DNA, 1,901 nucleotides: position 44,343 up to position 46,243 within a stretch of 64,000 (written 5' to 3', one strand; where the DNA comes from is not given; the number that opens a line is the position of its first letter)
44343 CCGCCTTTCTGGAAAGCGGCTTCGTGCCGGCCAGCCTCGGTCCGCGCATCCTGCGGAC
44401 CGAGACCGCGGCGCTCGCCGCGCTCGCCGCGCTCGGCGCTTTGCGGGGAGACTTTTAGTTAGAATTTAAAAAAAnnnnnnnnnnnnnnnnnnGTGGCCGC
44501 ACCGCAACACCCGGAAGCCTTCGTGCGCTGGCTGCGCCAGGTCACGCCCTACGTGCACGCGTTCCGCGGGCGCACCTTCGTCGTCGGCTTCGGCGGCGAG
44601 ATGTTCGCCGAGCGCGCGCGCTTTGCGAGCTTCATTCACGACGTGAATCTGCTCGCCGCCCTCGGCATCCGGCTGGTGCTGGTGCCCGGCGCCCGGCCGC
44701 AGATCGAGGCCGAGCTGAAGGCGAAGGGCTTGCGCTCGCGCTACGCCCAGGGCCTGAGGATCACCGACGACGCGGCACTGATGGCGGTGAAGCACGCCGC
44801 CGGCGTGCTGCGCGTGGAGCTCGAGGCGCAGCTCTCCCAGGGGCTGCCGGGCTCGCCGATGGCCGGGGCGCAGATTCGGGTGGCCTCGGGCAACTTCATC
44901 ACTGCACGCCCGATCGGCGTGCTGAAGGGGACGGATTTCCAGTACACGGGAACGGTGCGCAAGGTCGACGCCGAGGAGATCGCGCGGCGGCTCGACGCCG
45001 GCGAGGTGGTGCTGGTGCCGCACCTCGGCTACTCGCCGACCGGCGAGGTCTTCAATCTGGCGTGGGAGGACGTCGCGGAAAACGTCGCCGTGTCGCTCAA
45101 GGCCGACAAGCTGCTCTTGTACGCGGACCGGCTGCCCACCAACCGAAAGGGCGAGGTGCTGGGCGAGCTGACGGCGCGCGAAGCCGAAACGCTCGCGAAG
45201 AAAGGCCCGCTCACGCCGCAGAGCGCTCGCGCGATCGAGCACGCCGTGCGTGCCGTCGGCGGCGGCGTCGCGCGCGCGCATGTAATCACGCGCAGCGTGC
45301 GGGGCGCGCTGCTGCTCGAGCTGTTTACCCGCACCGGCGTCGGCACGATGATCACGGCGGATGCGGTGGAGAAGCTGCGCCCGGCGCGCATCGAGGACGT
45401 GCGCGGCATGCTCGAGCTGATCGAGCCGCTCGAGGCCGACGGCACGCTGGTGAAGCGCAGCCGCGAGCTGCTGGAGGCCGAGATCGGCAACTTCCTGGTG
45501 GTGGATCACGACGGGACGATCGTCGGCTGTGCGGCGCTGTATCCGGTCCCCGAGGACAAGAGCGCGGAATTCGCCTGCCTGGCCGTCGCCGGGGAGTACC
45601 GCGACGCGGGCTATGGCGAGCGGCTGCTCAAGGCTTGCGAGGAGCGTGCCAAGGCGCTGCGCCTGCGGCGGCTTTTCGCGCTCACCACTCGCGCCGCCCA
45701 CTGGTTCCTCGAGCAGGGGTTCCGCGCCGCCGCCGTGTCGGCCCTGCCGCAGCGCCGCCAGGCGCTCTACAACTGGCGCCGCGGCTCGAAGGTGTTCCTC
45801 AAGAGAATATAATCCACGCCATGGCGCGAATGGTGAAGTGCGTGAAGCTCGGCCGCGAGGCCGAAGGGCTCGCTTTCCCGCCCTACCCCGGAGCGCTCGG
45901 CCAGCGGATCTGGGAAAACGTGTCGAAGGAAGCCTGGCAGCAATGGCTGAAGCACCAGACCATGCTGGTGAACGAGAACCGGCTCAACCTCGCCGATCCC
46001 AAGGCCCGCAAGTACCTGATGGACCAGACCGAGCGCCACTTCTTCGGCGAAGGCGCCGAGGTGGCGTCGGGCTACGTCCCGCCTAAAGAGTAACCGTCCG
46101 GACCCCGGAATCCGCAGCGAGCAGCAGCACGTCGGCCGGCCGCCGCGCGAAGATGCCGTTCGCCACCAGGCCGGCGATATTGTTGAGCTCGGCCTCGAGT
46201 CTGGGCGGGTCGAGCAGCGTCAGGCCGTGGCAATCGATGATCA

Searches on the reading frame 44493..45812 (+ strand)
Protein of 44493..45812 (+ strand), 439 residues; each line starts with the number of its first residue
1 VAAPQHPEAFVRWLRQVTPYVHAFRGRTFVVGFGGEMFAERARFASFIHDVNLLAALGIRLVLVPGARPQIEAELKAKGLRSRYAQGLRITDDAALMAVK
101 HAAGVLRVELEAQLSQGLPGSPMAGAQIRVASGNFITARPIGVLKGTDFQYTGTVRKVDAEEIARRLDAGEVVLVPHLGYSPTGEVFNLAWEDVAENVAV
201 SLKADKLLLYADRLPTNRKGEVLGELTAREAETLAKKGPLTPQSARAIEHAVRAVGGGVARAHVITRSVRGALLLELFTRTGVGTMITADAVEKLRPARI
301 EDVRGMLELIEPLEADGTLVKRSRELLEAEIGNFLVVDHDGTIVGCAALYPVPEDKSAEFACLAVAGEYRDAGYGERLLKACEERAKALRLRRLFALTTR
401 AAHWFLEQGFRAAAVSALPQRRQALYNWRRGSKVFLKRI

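Call 45: search_protein_families(library=pfam, proteins=[window:44493-45812:+])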
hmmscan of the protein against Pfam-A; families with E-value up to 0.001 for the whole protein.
window:44493-45812:+ (439 aa): 4 families
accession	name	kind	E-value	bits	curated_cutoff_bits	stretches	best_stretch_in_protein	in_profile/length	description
PF00696.33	AA_kinase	-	1.9e-25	90.4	24.9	1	28-265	2-233/234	Amino acid kinase family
PF00583.31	Acetyltransf_1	-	2.5e-14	54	20.7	1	327-410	25-116/116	Acetyltransferase (GNAT) family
PF13508.13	Acetyltransf_7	-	1.3e-12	48.3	27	1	332-411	3-83/84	Acetyltransferase (GNAT) domain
PF13673.13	Acetyltransf_10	-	0.00012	22.5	23.6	1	325-411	24-108/128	Acetyltransferase (GNAT) domain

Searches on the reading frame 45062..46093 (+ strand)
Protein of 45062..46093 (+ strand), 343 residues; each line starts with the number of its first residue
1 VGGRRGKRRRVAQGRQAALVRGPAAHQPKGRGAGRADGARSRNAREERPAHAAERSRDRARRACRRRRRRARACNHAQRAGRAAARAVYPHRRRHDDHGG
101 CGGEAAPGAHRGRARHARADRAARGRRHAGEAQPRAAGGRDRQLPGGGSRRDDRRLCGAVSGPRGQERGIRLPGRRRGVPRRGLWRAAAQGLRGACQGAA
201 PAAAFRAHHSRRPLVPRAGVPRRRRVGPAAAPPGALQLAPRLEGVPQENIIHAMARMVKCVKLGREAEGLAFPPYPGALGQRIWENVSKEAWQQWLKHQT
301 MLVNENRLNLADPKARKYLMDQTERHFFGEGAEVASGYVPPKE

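Call 45: search_protein_families(library=pfam, proteins=[window:45062-46093:+])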
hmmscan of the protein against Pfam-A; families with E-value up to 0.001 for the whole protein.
window:45062-46093:+ (343 aa): 1 family
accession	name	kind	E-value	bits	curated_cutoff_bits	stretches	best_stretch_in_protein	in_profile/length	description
PF04362.19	Iron_traffic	-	1.3e-41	140.7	27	1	254-341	1-88/88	Bacterial Fe(2+) trafficking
